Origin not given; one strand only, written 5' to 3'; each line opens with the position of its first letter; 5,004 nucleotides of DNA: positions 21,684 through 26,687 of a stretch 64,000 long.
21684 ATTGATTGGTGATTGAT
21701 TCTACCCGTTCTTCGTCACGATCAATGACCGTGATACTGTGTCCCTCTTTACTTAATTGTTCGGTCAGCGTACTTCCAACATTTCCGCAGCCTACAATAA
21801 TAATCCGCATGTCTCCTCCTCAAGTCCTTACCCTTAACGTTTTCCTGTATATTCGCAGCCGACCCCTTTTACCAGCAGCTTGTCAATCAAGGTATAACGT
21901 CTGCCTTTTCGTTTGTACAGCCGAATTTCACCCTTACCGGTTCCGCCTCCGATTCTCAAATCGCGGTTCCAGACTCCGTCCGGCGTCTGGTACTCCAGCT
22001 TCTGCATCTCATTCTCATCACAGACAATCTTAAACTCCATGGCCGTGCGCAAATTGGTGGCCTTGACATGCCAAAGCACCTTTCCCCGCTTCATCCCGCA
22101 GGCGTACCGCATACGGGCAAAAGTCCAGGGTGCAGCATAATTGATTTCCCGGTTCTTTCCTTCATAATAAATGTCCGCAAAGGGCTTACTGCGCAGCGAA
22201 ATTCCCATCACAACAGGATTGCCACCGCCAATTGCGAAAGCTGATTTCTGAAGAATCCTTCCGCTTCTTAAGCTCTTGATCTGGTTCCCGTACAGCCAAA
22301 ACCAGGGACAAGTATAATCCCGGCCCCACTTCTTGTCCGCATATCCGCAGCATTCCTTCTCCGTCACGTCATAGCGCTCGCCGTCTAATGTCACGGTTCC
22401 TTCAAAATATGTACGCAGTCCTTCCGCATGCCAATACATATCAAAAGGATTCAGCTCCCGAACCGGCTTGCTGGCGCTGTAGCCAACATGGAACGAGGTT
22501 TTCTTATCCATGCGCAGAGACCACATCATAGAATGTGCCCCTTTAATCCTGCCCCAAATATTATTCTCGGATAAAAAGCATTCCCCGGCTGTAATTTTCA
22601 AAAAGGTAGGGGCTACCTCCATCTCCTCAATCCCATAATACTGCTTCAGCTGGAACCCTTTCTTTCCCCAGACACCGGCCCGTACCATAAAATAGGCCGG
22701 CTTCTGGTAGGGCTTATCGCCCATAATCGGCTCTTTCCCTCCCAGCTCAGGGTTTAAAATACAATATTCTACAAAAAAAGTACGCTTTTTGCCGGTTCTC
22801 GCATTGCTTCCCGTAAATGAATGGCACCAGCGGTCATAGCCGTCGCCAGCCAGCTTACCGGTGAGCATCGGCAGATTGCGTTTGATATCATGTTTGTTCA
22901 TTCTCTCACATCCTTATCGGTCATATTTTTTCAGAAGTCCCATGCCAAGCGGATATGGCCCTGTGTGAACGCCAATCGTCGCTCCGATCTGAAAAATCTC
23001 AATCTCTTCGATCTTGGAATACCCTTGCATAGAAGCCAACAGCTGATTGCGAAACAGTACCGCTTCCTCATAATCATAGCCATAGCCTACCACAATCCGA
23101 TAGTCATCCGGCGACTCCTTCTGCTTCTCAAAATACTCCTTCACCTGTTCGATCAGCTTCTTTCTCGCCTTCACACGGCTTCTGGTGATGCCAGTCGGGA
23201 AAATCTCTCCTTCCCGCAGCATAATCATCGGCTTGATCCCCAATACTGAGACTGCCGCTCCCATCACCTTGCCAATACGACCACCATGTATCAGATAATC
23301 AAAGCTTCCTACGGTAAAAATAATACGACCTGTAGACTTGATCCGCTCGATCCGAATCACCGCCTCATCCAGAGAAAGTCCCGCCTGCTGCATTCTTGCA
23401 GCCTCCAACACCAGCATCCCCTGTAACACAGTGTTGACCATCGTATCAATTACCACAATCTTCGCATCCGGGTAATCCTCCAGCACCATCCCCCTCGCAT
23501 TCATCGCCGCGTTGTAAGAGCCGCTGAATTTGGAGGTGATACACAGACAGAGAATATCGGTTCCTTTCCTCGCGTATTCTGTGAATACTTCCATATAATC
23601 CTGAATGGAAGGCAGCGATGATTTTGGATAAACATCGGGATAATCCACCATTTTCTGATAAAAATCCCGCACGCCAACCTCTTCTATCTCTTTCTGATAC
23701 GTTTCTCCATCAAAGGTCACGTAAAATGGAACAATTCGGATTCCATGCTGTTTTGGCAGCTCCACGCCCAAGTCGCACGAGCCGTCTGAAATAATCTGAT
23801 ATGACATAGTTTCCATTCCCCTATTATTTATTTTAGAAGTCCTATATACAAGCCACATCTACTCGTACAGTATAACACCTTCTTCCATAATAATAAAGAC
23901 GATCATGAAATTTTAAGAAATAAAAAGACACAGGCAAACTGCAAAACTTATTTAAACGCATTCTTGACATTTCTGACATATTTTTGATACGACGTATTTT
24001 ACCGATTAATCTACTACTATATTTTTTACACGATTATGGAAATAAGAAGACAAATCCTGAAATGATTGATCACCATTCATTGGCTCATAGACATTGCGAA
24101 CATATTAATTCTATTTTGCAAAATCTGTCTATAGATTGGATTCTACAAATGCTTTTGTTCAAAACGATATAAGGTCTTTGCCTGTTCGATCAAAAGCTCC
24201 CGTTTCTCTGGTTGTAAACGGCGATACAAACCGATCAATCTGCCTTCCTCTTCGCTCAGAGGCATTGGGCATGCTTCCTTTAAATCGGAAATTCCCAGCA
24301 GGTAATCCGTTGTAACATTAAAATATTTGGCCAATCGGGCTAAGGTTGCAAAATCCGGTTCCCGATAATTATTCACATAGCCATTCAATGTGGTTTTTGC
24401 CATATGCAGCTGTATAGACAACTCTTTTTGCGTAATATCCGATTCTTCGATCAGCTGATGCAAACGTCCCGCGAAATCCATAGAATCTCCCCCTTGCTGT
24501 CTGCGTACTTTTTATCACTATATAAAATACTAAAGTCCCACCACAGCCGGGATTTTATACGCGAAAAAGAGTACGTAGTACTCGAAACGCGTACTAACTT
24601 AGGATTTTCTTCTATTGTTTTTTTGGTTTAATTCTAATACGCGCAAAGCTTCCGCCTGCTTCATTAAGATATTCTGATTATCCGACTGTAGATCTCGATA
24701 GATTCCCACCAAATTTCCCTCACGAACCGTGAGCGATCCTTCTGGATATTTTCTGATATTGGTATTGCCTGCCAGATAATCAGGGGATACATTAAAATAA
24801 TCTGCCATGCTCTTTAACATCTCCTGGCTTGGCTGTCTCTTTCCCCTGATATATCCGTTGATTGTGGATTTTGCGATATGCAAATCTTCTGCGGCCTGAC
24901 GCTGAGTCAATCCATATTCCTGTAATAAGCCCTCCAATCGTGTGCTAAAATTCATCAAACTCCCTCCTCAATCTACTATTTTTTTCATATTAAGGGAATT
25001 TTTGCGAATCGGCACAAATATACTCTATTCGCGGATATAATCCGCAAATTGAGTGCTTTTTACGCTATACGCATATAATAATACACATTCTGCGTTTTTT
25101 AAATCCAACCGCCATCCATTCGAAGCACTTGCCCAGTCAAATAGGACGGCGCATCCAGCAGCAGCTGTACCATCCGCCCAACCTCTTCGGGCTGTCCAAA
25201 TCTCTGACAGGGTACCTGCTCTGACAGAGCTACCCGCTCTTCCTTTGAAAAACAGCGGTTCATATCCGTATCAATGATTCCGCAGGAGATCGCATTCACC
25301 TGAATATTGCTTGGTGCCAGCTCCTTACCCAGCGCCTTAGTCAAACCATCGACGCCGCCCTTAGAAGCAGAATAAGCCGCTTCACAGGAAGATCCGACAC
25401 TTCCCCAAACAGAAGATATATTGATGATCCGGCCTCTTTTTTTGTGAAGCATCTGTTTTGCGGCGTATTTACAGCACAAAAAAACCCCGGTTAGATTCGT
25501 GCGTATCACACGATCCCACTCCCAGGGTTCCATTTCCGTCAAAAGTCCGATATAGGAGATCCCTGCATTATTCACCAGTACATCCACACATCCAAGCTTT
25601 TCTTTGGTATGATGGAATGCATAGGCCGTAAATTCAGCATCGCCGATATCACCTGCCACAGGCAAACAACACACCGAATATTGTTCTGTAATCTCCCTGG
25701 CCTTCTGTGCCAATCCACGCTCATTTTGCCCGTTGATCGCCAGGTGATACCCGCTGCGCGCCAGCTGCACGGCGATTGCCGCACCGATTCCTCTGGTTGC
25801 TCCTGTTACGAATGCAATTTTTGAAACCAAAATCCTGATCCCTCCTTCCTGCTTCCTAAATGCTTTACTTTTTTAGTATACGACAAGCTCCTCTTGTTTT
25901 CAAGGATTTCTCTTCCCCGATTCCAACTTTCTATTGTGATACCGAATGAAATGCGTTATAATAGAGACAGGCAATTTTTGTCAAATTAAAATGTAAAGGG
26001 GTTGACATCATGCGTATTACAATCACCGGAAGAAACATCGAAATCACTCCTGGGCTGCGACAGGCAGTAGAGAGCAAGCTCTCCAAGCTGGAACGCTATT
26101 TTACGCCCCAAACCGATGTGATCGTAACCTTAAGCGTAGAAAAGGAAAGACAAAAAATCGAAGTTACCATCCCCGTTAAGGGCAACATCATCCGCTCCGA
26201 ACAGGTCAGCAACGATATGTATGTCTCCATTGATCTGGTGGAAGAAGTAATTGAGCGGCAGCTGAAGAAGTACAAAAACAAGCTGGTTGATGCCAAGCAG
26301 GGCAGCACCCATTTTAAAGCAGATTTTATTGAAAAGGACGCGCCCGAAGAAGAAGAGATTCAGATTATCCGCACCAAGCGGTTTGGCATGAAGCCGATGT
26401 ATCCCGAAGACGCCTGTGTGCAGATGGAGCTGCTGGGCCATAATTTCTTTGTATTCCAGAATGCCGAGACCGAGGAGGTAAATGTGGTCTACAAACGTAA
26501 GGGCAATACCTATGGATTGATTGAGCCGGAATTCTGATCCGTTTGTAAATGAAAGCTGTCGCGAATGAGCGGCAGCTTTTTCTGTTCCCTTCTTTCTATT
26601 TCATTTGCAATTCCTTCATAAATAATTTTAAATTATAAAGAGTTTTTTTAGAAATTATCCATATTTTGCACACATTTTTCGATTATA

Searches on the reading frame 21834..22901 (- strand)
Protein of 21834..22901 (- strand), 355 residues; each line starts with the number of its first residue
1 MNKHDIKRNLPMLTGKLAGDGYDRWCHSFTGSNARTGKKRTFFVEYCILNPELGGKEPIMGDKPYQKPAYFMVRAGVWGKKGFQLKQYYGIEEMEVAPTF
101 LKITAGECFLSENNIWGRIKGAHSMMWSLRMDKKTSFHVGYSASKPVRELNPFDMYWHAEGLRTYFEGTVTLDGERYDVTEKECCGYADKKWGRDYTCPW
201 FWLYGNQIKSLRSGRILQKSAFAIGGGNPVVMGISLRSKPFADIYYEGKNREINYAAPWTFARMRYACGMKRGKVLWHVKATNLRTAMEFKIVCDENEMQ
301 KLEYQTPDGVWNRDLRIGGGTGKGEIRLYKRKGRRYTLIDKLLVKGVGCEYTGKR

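Call 28: search_protein_families(library=pfam, proteins=[window:21834-22901:-], max_evalue=0.001)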
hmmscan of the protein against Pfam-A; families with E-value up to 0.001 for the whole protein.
window:21834-22901:- (355 aa): 1 family
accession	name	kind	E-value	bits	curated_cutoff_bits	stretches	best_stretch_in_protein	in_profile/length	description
PF14249.11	Tocopherol_cycl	-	1.7e-05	24.5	26.6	1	164-333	166-316/335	Tocopherol cyclase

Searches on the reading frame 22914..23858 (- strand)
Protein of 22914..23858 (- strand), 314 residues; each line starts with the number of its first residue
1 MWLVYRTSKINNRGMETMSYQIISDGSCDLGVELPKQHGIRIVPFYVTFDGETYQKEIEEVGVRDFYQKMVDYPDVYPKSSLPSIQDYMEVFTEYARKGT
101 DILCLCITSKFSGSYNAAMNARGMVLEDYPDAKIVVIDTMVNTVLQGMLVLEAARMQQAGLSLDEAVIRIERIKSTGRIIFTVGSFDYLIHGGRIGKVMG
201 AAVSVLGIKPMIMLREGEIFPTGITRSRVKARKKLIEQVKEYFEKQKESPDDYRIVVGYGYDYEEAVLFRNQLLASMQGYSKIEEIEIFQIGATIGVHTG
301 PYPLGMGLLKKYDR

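Call 28: search_protein_families(library=pfam, proteins=[window:22914-23858:-], max_evalue=0.001)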
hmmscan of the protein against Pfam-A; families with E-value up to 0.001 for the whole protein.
window:22914-23858:- (314 aa): 1 family
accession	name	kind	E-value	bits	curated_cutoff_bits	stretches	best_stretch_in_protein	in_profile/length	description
PF02645.21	DegV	-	2.4e-66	224.4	27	1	21-310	3-279/280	Uncharacterised protein, DegV family COG1307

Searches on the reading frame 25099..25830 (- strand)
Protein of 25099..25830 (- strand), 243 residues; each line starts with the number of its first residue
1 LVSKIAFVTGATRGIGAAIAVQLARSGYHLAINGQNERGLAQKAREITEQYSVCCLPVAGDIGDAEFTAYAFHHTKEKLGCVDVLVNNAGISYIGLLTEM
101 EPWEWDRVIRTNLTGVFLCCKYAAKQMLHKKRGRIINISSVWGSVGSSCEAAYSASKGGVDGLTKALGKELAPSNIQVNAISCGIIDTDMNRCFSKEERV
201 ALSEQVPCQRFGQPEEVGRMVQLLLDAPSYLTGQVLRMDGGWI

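Call 28: search_protein_families(library=pfam, proteins=[window:25099-25830:-], max_evalue=0.001)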
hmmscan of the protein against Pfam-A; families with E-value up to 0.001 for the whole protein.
window:25099-25830:- (243 aa): 3 families
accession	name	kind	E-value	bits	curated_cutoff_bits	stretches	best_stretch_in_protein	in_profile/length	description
PF00106.31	adh_short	-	4.5e-59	199.6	26.6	1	4-197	1-193/195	short chain dehydrogenase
PF13561.12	adh_short_C2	-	1.9e-57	195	27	1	10-242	1-235/236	Enoyl-(Acyl carrier protein) reductase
PF08659.16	KR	-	4.8e-12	46.6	22.6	1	7-167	4-163/180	KR domain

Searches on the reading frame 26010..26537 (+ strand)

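Call 28: search_protein_families(library=pfam, proteins=[window:26010-26537:+], max_evalue=0.001)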
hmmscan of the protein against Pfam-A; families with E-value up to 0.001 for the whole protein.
window:26010-26537:+ (175 aa): 2 families
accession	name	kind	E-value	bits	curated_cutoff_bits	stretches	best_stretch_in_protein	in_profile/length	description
PF02482.25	Ribosomal_S30AE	-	7.7e-29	100.7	23.7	1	3-92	1-87/88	Sigma 54 modulation protein / S30EA ribosomal protein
PF16321.10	Ribosom_S30AE_C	-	8.6e-29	99.5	25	1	114-170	1-57/57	Sigma 54 modulation/S30EA ribosomal protein C terminus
